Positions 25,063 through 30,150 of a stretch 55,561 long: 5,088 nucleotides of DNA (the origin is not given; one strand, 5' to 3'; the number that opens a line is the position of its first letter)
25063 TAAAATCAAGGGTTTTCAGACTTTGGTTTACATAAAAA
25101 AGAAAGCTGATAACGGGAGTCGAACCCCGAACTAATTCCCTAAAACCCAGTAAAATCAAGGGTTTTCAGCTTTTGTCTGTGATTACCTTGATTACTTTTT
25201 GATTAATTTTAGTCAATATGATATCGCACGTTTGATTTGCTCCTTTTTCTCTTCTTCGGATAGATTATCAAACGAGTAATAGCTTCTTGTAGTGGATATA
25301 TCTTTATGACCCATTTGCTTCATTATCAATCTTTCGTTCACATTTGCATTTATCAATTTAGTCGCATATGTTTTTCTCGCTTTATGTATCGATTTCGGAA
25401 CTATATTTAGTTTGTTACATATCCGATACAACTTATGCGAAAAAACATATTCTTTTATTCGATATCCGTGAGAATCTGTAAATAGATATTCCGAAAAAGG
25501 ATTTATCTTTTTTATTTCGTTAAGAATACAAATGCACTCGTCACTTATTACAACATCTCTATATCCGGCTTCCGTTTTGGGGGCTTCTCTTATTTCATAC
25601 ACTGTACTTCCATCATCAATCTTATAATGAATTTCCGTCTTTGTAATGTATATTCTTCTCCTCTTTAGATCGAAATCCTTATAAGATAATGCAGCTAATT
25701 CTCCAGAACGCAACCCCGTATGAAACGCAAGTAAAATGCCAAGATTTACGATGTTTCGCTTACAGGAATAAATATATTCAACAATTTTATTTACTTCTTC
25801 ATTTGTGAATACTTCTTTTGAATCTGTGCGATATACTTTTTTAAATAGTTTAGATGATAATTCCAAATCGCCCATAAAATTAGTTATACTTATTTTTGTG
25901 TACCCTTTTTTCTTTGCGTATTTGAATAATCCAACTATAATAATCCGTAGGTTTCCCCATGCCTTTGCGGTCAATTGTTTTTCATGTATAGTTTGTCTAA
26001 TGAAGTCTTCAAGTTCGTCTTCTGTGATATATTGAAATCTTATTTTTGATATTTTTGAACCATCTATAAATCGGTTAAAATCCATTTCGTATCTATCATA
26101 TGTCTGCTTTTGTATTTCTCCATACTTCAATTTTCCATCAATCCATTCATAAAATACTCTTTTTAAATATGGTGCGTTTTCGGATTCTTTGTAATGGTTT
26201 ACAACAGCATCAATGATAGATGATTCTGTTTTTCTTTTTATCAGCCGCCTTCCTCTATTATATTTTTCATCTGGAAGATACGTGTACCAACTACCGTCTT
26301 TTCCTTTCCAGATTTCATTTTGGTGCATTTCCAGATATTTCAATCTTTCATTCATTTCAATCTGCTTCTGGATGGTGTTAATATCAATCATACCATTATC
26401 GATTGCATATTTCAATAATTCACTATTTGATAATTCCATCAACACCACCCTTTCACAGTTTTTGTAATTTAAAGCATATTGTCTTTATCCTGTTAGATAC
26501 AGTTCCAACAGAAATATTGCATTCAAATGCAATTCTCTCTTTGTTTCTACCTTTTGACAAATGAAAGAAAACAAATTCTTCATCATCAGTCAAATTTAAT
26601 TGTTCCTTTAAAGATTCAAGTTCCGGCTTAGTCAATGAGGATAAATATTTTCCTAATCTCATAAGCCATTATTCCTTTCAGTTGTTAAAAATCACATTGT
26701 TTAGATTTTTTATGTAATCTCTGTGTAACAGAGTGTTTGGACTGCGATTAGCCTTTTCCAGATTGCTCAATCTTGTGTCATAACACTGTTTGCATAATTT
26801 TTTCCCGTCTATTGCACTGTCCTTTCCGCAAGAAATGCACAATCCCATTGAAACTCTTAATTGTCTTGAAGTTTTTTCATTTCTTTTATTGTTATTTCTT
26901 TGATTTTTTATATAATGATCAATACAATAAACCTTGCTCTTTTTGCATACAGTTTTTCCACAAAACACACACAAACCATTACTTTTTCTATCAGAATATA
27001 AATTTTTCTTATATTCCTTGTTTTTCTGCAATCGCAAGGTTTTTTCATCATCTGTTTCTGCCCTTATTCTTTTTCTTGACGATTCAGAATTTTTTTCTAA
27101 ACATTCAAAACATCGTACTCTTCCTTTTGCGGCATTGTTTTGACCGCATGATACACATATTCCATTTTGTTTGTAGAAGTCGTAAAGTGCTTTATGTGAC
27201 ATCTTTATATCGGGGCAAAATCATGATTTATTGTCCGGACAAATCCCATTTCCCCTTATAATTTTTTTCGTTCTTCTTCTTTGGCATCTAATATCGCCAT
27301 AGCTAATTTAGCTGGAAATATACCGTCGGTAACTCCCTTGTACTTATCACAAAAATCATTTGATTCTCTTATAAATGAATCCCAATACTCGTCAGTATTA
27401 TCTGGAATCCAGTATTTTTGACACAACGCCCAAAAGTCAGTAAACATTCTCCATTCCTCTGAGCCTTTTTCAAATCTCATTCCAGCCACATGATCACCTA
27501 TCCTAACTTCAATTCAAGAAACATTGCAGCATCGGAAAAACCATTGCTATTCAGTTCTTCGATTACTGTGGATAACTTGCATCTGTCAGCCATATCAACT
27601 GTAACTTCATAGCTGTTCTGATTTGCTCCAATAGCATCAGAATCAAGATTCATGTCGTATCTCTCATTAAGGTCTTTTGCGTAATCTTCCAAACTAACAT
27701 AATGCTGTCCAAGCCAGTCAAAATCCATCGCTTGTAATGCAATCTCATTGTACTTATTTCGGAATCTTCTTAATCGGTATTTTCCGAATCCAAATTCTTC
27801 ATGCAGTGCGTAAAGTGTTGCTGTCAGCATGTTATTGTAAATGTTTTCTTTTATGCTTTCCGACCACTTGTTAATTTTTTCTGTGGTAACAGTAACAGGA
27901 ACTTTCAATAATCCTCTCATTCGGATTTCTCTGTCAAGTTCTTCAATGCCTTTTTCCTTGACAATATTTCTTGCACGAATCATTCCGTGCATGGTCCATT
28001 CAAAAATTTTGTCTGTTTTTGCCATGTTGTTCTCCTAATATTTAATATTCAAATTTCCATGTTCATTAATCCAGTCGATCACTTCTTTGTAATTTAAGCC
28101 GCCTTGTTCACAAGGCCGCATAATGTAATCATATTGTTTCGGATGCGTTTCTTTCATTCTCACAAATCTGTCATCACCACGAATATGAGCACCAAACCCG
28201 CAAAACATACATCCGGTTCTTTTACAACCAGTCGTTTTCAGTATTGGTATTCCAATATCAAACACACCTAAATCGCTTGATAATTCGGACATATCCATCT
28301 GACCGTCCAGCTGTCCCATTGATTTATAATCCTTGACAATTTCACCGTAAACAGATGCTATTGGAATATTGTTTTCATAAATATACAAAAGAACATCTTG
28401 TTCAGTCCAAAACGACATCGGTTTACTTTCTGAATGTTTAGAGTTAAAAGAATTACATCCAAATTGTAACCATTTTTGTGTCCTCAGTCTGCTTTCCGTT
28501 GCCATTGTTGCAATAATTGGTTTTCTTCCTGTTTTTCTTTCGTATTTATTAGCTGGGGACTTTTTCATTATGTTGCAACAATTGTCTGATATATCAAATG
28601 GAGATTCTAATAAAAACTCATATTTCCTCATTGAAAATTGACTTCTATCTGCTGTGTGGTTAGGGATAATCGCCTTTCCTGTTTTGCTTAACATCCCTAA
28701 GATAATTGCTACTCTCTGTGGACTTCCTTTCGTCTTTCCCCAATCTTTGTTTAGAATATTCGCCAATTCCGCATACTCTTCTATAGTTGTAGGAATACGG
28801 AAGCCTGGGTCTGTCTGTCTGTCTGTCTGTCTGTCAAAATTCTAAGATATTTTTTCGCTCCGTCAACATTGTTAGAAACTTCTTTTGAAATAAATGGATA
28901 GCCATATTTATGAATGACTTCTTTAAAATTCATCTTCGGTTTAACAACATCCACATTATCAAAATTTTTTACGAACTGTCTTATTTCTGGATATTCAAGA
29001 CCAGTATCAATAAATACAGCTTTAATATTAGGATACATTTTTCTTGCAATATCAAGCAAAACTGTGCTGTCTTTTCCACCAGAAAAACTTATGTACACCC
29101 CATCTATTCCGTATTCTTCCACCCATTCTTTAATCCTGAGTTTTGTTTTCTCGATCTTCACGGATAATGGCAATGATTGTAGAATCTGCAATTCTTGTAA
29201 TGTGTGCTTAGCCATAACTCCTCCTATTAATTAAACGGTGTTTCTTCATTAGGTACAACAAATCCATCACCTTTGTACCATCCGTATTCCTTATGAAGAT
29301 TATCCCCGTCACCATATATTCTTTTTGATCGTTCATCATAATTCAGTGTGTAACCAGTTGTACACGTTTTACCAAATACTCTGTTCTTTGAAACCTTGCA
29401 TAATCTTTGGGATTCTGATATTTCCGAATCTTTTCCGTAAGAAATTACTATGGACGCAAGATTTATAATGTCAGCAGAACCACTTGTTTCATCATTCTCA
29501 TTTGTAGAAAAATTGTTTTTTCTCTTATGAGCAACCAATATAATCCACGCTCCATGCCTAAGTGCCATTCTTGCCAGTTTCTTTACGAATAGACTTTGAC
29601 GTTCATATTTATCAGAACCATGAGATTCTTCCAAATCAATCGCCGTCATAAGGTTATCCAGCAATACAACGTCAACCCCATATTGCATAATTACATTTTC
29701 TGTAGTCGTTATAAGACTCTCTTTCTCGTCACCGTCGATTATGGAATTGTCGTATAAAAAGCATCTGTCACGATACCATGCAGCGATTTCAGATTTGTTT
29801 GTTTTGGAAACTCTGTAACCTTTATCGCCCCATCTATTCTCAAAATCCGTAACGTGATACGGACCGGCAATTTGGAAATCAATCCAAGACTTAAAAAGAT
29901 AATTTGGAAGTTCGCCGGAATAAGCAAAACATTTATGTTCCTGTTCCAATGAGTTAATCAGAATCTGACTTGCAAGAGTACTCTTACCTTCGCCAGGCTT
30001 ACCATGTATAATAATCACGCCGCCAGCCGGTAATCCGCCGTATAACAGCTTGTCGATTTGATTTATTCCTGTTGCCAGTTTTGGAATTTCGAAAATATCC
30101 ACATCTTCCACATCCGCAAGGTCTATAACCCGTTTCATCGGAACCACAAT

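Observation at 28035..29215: Tetranucleotide (GACA)n tract sets the reading frame of a PAPS-reductase-like gene: candidate phase-variable phage locus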

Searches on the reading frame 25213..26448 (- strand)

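Call 35: search_protein_families(library=phrogs, proteins=[window:25213-26448:-], max_evalue=0.00001)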
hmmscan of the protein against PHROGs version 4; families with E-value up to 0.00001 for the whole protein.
window:25213-26448:- (411 aa): 3 families
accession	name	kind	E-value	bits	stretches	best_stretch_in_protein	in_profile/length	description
phrog_1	-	integration and excision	2.3e-46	160.3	1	46-406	116-445/611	integrase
phrog_216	-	integration and excision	7e-28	98.6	1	202-403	44-234/301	integrase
phrog_7685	-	integration and excision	2.5e-11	44.6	1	291-402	123-231/240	integrase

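Call 36: search_protein_families(library=pfam, proteins=[window:25213-26448:-], max_evalue=0.0001)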
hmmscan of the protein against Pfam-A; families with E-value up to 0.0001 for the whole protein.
window:25213-26448:- (411 aa): 1 family
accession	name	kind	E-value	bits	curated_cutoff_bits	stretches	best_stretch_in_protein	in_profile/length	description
PF00589.27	Phage_integrase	-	8.9e-25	87.9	27.1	1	213-392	2-167/172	Phage integrase family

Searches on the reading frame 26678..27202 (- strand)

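Call 5: search_protein_families(library=pfam, proteins=[window:26678-27202:-], max_evalue=0.01)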
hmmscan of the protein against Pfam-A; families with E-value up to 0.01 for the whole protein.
window:26678-27202:- (174 aa): 0 families

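Call 17: search_protein_families(library=ncbifam, proteins=[window:26678-27202:-], max_evalue=0.01)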
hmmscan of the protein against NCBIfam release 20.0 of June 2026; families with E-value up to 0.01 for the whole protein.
window:26678-27202:- (174 aa): 1 family
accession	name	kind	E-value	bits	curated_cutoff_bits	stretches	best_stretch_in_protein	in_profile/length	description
NF047605.1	LIC10235_fam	equivalog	4.8e-05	23.5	160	1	63-91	47-75/92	LIC10235 family protein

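Call 18: search_protein_families(library=phrogs, proteins=[window:26678-27202:-], max_evalue=0.001)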
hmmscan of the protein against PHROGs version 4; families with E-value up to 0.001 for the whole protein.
window:26678-27202:- (174 aa): 0 families

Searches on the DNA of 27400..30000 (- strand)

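Call 6: search_dna_similar(query=window:27400-30000:-, collection=phages, mode=distant, max_rows=30)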
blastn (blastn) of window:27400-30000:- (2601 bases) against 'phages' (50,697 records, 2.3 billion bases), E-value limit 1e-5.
Records with a match: 12; places in all: 12; records where one place covers at least 80% of the query: 0.
Best place of each record, by identity: 80-90% 1; 60-80% 11.
By first word of the organism name: Clostridium 6; Bacteriophage 2; Ruminococcus 2; bajarodino 1; Dulem 1.
By host as written in the record: Clostridium perfringens 6; - 2; Ruminococcus sp. 2; Peromyscus fraterculus 1; Propithecus coquereli 1.
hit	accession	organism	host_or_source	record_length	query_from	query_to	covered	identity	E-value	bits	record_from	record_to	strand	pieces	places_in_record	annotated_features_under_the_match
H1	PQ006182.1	bajarodino virus 16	Peromyscus fraterculus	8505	852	1124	10%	66.7%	9e-13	83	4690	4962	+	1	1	hypothetical protein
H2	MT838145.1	Bacteriophage sp.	human fecal samples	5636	930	1192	10%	68.7%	5e-22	113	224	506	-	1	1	record has no annotation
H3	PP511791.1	Dulem virus 39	Propithecus coquereli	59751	874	1111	9%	68.2%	9e-13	82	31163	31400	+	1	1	reductase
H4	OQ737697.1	Clostridium phage cpp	Clostridium perfringens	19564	1387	1608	9%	66.8%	3e-6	62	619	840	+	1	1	FAD synthetase-related enzyme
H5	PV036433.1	Ruminococcus phage NatCom_23091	Ruminococcus sp.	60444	984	1123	5%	71.4%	5e-10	73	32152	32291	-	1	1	phosphoadenosine phosphosulfate reductase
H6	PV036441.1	Ruminococcus phage NatCom_29429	Ruminococcus sp.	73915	984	1123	5%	71.4%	5e-10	73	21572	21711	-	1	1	phosphoadenosine phosphosulfate reductase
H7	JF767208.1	Clostridium phage phiCP13O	Clostridium perfringens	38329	906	1019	4%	76.3%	3e-13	85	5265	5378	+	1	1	3''-phosphoadenosine 5''-phosphosulfate sulfotransferase/FAD ...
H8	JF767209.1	Clostridium phage phiCP34O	Clostridium perfringens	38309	906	1019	4%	76.3%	3e-13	85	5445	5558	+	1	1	3''-phosphoadenosine 5''-phosphosulfate sulfotransferase/FAD ...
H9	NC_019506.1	Clostridium phage phiCP13O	Clostridium perfringens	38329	906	1019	4%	76.3%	3e-13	85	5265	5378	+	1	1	phosphoadenosine phosphosulfate reductase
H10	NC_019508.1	Clostridium phage phiCP34O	Clostridium perfringens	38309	906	1019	4%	76.3%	3e-13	85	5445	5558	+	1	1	phosphoadenosine phosphosulfate reductase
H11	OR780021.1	Clostridium phage XP41-N3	Clostridium perfringens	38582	906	1019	4%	73.7%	2e-9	72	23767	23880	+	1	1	phosphoadenosine phosphosulfate reductase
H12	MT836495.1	Bacteriophage sp.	human fecal samples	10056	972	1034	2%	84.1%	6e-9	70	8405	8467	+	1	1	record has no annotation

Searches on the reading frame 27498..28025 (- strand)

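Call 5: search_protein_families(library=pfam, proteins=[window:27498-28025:-], max_evalue=0.01)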
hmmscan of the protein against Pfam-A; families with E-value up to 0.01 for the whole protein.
window:27498-28025:- (175 aa): 0 families

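Call 17: search_protein_families(library=ncbifam, proteins=[window:27498-28025:-], max_evalue=0.01)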
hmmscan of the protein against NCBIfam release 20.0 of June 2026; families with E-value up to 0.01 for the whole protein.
window:27498-28025:- (175 aa): 0 families

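Call 18: search_protein_families(library=phrogs, proteins=[window:27498-28025:-], max_evalue=0.001)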
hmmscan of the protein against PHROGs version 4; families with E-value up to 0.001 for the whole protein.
window:27498-28025:- (175 aa): 1 family
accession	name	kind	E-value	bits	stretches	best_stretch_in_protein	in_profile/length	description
phrog_17690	-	unknown function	2.7e-28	99.4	1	1-124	1-126/127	-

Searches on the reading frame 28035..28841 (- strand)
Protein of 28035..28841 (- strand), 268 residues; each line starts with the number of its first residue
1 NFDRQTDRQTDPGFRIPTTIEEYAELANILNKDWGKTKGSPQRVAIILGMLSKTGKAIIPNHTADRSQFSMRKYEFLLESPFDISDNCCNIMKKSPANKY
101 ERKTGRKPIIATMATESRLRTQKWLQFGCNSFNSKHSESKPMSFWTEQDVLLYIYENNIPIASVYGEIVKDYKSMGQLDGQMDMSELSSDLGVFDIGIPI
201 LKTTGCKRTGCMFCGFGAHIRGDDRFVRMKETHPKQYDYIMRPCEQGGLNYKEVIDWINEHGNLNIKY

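Call 5: search_protein_families(library=pfam, proteins=[window:28035-28841:-], max_evalue=0.01)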
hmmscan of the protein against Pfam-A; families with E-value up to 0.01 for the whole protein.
window:28035-28841:- (268 aa): 1 family
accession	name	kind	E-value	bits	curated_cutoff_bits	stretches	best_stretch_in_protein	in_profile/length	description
PF01507.26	PAPS_reduct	-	3.6e-07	30.8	22.5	1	78-176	78-168/175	Phosphoadenosine phosphosulfate reductase domain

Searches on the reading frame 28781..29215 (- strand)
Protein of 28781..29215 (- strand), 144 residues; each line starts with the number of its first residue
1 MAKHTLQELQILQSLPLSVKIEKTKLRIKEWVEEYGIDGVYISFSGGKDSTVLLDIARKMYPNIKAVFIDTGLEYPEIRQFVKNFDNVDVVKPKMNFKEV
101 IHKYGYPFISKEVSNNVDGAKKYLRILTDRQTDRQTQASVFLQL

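Call 5: search_protein_families(library=pfam, proteins=[window:28781-29215:-], max_evalue=0.01)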
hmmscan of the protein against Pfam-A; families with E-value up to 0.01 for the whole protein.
window:28781-29215:- (144 aa): 3 families
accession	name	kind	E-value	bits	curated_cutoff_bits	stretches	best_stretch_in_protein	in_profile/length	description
PF01507.26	PAPS_reduct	-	8.9e-12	45.8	22.5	1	41-108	3-75/175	Phosphoadenosine phosphosulfate reductase domain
PF02540.23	NAD_synthase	-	0.0033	17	21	1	21-69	2-52/242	NAD synthase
PF01171.26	ATP_bind_3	-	0.0076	16.4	27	0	40-73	2-39/182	PP-loop family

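Call 54: list_cluster_members(proteins=[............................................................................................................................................, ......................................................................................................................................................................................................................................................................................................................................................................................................, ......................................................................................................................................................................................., window:28784-29215:-, P0001, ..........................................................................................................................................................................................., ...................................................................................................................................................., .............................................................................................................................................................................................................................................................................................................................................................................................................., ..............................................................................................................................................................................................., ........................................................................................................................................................])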
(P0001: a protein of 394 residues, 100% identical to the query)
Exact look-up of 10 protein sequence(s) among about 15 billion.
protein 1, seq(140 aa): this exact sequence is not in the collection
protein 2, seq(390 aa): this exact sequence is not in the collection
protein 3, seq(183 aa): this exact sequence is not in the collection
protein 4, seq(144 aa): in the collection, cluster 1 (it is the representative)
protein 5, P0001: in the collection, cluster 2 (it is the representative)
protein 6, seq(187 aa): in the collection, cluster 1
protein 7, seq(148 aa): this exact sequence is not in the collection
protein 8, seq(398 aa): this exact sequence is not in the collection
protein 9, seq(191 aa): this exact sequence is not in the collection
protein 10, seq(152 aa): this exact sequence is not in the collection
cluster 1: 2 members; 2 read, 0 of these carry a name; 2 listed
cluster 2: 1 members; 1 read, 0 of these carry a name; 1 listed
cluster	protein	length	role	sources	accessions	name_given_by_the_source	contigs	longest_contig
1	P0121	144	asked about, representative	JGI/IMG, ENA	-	-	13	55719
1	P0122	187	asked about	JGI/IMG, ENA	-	-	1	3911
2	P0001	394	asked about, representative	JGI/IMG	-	-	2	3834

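Call 55: find_encoding_contigs(protein=P0121, flank=2000, max_places=10)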
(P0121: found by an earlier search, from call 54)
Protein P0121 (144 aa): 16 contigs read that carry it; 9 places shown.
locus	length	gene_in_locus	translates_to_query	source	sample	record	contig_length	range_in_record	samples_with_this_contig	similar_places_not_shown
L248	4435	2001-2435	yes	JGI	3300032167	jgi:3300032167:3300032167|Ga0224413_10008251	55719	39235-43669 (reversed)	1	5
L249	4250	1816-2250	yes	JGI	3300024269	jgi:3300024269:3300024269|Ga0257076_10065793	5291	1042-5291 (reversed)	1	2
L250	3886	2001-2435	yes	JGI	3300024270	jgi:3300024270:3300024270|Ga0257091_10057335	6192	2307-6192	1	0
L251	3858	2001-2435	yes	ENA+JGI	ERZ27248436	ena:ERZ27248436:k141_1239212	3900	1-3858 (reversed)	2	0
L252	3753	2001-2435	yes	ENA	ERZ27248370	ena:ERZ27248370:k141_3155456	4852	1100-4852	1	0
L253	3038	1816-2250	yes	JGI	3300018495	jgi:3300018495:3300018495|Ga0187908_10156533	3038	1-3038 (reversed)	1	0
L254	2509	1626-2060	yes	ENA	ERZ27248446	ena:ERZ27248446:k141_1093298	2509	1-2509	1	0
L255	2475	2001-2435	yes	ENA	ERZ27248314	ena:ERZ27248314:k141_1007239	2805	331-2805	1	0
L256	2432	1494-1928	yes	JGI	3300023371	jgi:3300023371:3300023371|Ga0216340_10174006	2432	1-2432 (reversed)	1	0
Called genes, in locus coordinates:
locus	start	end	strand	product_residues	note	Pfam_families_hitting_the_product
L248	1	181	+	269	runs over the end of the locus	PF09681:Phage_rep_org_N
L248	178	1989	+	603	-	PF06745:ATPase, PF13481:AAA_25, PF20720:nSTAND3 (weak)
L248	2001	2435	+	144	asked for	PF01507:PAPS_reduct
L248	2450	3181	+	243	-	PF01507:PAPS_reduct (weak)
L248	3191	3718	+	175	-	-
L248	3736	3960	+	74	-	-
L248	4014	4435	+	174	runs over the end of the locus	-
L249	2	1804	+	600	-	?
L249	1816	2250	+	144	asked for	PF01507:PAPS_reduct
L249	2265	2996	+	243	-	PF01507:PAPS_reduct (weak)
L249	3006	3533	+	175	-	-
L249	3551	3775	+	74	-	-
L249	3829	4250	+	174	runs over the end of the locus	-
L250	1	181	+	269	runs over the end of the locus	PF09681:Phage_rep_org_N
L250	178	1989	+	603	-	PF06745:ATPase, PF13481:AAA_25, PF20720:nSTAND3 (weak)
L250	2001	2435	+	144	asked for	PF01507:PAPS_reduct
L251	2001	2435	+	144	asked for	PF01507:PAPS_reduct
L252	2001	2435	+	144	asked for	PF01507:PAPS_reduct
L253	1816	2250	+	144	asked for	PF01507:PAPS_reduct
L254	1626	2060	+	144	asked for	PF01507:PAPS_reduct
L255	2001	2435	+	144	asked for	PF01507:PAPS_reduct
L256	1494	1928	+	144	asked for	PF01507:PAPS_reduct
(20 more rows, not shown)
